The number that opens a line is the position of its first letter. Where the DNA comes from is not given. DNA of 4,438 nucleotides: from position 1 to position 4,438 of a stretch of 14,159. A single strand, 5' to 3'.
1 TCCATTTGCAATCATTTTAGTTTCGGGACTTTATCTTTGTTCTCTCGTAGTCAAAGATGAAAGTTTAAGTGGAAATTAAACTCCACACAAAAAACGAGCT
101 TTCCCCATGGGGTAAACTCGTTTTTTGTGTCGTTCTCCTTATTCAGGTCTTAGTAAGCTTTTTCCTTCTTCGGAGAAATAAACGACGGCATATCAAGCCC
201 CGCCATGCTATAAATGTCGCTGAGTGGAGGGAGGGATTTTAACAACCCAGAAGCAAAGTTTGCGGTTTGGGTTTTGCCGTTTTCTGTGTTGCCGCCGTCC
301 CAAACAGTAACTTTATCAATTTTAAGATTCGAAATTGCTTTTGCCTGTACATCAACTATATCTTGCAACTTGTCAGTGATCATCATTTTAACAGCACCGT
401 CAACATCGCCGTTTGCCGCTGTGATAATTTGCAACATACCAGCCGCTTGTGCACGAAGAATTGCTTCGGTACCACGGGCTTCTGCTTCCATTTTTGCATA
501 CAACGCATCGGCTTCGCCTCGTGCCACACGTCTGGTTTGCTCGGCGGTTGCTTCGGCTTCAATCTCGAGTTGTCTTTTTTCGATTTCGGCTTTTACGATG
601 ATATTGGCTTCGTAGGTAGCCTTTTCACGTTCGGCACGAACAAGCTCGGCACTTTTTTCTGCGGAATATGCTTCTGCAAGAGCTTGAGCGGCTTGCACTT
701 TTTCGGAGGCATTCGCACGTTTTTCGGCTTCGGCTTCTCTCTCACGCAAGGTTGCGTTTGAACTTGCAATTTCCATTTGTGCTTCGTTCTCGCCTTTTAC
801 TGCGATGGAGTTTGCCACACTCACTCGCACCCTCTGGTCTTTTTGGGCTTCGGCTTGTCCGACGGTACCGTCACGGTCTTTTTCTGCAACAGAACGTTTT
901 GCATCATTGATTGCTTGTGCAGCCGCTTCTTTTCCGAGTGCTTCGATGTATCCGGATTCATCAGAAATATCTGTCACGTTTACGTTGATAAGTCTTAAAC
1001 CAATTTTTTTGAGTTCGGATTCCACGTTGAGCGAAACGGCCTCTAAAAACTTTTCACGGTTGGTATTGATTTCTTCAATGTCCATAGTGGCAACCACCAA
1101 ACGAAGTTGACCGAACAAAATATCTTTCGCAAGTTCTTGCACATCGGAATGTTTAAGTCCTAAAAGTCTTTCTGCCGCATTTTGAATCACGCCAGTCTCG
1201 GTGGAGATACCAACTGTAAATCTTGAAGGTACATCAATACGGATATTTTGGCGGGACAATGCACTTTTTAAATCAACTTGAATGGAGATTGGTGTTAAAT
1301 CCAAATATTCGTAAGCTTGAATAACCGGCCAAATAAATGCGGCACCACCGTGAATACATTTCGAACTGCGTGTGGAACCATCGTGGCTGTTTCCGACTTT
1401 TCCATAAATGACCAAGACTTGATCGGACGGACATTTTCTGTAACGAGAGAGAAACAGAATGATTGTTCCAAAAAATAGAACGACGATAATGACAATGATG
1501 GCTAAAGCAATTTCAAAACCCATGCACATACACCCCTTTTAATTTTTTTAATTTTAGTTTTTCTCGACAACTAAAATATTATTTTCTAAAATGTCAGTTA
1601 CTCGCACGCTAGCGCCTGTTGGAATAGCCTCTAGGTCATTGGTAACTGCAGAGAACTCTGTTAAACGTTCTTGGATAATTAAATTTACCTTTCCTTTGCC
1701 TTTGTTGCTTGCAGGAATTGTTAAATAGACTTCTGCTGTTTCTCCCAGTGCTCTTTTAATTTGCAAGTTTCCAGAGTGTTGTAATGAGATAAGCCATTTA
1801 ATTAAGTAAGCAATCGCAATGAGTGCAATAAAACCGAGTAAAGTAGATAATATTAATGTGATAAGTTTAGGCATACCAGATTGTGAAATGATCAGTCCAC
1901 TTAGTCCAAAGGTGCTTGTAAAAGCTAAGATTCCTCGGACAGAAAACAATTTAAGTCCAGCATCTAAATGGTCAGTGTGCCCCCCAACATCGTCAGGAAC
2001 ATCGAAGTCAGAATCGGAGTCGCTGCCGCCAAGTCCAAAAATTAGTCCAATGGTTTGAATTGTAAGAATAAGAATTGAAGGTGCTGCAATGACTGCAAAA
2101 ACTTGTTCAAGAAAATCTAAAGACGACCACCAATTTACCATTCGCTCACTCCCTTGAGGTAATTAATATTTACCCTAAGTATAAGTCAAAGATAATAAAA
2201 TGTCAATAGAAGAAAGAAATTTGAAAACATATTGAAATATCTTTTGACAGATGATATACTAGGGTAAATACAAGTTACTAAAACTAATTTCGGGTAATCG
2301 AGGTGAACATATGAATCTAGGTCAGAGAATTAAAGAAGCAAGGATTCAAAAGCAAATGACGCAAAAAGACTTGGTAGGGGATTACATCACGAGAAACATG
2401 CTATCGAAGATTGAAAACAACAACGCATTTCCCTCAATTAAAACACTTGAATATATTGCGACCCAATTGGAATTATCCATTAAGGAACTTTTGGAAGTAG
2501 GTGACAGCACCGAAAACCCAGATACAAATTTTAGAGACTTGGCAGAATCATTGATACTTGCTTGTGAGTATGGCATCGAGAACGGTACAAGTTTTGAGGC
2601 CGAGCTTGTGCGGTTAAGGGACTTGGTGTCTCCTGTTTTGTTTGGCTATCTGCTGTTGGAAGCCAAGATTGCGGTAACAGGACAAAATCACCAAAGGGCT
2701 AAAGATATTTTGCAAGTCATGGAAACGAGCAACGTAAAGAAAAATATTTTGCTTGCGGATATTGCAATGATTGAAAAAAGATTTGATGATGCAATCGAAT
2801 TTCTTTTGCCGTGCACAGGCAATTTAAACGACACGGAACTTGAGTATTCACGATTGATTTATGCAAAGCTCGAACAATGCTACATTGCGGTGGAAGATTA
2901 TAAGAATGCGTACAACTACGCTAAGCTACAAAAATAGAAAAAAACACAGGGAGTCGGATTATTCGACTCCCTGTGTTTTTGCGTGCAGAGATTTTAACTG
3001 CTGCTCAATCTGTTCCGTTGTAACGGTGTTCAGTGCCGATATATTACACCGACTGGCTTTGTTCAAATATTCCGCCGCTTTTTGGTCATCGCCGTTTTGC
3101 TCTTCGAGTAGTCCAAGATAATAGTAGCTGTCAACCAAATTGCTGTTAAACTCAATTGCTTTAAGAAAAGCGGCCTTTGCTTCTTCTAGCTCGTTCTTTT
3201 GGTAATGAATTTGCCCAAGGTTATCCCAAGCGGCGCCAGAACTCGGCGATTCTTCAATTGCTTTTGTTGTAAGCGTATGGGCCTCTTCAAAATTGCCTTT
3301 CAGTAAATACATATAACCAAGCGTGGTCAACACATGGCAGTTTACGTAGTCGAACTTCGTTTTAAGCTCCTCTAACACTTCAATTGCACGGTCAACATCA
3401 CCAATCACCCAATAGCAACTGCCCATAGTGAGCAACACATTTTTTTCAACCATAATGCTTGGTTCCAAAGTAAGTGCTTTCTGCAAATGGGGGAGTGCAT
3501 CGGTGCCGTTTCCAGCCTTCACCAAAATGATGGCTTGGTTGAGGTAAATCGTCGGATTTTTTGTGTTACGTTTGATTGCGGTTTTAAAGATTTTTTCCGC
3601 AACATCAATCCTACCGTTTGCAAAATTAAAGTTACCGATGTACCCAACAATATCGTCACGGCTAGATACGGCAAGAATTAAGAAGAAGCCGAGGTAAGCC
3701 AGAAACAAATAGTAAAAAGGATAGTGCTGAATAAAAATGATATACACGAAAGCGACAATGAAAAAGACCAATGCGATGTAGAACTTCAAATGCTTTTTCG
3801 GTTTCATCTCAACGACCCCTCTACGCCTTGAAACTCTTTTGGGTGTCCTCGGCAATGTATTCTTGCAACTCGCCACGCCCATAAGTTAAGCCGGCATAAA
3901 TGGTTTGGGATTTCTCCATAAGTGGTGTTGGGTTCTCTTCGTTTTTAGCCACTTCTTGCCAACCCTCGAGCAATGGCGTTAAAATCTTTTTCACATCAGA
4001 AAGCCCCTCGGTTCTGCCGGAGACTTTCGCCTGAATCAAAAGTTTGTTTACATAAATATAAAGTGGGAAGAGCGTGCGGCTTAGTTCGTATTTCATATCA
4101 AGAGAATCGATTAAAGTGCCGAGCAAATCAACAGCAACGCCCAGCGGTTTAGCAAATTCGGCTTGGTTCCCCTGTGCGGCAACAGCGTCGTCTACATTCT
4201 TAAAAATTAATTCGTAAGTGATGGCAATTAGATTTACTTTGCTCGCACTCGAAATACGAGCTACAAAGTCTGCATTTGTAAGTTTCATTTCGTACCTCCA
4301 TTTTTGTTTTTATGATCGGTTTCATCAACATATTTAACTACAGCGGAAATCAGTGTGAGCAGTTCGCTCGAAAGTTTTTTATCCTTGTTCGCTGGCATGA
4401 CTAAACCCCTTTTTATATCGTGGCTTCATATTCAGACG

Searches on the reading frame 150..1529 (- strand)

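Call 5: search_protein_families(library=pfam, proteins=[window:150-1529:-], max_evalue=0.01)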
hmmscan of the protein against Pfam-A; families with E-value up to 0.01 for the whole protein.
window:150-1529:- (459 aa): 1 family
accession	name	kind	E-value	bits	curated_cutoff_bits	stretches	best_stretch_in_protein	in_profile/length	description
PF01145.31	Band_7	-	5.8e-27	95.3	23.6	1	34-218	4-175/176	SPFH domain / Band 7 family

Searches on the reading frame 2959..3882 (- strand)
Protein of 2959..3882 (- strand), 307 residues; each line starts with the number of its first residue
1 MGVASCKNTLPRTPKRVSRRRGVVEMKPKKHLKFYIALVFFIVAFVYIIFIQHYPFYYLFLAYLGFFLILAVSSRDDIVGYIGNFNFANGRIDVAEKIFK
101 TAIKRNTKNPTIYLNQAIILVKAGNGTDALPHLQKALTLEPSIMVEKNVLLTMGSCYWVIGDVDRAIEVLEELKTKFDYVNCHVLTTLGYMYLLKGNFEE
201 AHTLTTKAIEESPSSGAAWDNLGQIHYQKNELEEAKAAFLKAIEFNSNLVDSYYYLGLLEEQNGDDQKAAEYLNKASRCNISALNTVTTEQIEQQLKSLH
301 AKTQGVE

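Call 5: search_protein_families(library=pfam, proteins=[window:2959-3882:-], max_evalue=0.01)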
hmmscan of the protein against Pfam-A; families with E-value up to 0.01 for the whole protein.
window:2959-3882:- (307 aa): 25 families
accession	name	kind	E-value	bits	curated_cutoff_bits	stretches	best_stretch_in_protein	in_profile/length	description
PF07719.23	TPR_2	-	3.2e-30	102.2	27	3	217-248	2-33/34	Tetratricopeptide repeat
PF00515.34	TPR_1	-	1.2e-24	85.4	27.8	2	221-248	6-33/34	Tetratricopeptide repeat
PF13181.12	TPR_8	-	7.5e-22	76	25.7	1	218-248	3-33/34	Tetratricopeptide repeat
PF13432.12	TPR_16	-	1.8e-20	73.5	32.7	2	195-244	10-59/65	Tetratricopeptide repeat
PF13428.12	TPR_14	-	4.9e-19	67.3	23.5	0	185-225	4-44/44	Tetratricopeptide repeat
PF14559.12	TPR_19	-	3.6e-18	66.1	25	3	193-248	2-57/68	Tetratricopeptide repeat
PF13424.12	TPR_12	-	6.9e-18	65.1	30.1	2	188-244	9-73/77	Tetratricopeptide repeat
PF13431.12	TPR_17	-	3.3e-16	58.6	24.4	1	238-269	1-32/34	Tetratricopeptide repeat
PF13414.12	TPR_11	-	3.1e-14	52.8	26.8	1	223-264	1-42/42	TPR repeat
PF13174.12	TPR_6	-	1e-13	51.4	26.3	0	149-177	2-30/33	Tetratricopeptide repeat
PF13374.12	TPR_10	-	1.1e-09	38.4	27.5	0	220-244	6-30/42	Tetratricopeptide repeat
PF23914.1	TPR_CcmH_CycH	-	2e-09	37.9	42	1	209-294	43-134/158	Cytochrome c-type biogenesis protein H TPR domain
PF13176.12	TPR_7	-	4.4e-09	36.2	27.9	0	153-172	5-24/36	Tetratricopeptide repeat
PF25063.1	ARM_TT21_C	-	2e-08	34.8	35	2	112-241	20-154/209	Tetratricopeptide repeat protein 21 C-terminal ARM domain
PF12895.13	ANAPC3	-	1.1e-07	32.4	27.2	0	186-241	27-81/82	Anaphase-promoting complex, cyclosome, subunit 3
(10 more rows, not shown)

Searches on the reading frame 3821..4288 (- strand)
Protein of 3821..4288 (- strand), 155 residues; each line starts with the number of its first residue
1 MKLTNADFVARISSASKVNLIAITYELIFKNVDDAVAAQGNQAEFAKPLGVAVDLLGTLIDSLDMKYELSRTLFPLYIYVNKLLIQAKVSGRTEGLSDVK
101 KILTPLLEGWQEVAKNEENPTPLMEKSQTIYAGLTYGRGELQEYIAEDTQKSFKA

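Call 5: search_protein_families(library=pfam, proteins=[window:3821-4288:-], max_evalue=0.01)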
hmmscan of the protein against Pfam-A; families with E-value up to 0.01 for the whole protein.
window:3821-4288:- (155 aa): 1 family
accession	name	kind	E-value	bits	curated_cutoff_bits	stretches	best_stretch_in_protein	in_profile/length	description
PF02561.19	FliS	-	6e-17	62.4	26.7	1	10-113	7-114/115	Flagellar protein FliS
